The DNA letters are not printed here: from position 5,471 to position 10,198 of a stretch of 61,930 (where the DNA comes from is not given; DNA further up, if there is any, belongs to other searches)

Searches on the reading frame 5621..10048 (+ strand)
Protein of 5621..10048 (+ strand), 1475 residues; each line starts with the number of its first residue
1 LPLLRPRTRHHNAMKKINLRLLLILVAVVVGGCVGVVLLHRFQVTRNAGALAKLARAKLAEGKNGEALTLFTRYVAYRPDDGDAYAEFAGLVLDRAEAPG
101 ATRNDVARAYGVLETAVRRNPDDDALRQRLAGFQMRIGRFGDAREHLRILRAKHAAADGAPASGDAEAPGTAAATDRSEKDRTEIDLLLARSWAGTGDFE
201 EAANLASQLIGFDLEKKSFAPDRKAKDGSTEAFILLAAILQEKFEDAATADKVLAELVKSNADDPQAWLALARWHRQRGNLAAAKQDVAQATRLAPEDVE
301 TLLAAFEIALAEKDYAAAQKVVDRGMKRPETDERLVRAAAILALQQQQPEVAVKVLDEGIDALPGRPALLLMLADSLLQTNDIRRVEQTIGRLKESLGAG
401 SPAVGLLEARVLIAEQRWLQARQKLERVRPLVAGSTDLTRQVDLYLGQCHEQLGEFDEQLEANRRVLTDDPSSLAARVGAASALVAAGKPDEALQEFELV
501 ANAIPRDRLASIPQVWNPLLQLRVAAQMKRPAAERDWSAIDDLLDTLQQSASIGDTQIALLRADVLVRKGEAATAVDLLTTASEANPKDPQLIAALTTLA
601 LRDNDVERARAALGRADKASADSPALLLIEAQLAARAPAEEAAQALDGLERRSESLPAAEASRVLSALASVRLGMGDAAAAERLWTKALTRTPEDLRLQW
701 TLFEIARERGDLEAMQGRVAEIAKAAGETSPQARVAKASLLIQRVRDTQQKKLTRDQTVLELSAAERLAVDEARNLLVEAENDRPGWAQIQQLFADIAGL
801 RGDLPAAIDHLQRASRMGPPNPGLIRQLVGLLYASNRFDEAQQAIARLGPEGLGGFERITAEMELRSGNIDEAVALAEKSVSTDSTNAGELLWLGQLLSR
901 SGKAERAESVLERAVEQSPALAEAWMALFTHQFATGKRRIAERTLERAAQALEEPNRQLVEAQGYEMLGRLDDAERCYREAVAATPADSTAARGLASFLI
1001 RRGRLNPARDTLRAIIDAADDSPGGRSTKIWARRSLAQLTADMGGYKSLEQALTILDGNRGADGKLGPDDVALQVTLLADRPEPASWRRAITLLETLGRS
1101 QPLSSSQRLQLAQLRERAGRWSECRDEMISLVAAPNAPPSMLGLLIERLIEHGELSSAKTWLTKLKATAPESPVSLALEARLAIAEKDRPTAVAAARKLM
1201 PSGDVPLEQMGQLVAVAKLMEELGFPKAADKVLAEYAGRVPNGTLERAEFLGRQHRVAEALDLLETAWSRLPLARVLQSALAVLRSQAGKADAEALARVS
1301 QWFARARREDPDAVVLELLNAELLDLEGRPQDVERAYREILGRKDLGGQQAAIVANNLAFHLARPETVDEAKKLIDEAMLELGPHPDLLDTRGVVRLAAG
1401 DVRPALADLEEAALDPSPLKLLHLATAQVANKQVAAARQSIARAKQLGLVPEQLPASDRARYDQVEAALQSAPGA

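Call 9: search_protein_families(library=pfam, proteins=[window:5621-10048:+], max_evalue=0.001)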
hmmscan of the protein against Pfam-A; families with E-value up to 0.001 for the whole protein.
window:5621-10048:+ (1475 aa): 18 families
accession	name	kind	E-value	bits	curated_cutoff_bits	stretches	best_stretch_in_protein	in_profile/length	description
PF14559.12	TPR_19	-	5.4e-59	196.9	25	8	802-851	5-54/68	Tetratricopeptide repeat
PF13428.12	TPR_14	-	3.5e-33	111.1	23.5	1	890-928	3-41/44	Tetratricopeptide repeat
PF12895.13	ANAPC3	-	1.4e-20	73.8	27.2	1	868-925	3-59/82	Anaphase-promoting complex, cyclosome, subunit 3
PF13432.12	TPR_16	-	5.4e-18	65.5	32.7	1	962-1023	4-65/65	Tetratricopeptide repeat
PF07719.23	TPR_2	-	2e-17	62.2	27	0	962-987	8-33/34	Tetratricopeptide repeat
PF13181.12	TPR_8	-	4.4e-13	48.7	25.7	0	892-920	5-33/34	Tetratricopeptide repeat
PF23914.1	TPR_CcmH_CycH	-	5.2e-13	49.6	42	1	259-356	44-144/158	Cytochrome c-type biogenesis protein H TPR domain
PF25064.1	ARM_TT21_5th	-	1.5e-11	45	27.8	0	559-623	4-68/117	TT21 fifth ARM repeats domain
PF13424.12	TPR_12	-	1.5e-11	44.7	30.1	0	990-1047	4-62/77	Tetratricopeptide repeat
PF13429.12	TPR_15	-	3.3e-11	43.6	26.2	2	237-381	116-262/280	Tetratricopeptide repeat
PF25062.1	ARM_TT21_N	-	9.1e-10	39.1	40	0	872-986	80-199/222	Tetratricopeptide repeat protein 21 N-terminal ARM repeat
PF13431.12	TPR_17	-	6.7e-09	35.8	24.4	0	876-908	1-33/34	Tetratricopeptide repeat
PF00515.34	TPR_1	-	8e-09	35.4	27.8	0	965-982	11-28/34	Tetratricopeptide repeat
PF09295.16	ChAPs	-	3e-05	23.6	20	0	824-930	171-276/395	ChAPs (Chs5p-Arf1p-binding proteins)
PF13414.12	TPR_11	-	4.6e-05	23.5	26.8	0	801-822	7-28/42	TPR repeat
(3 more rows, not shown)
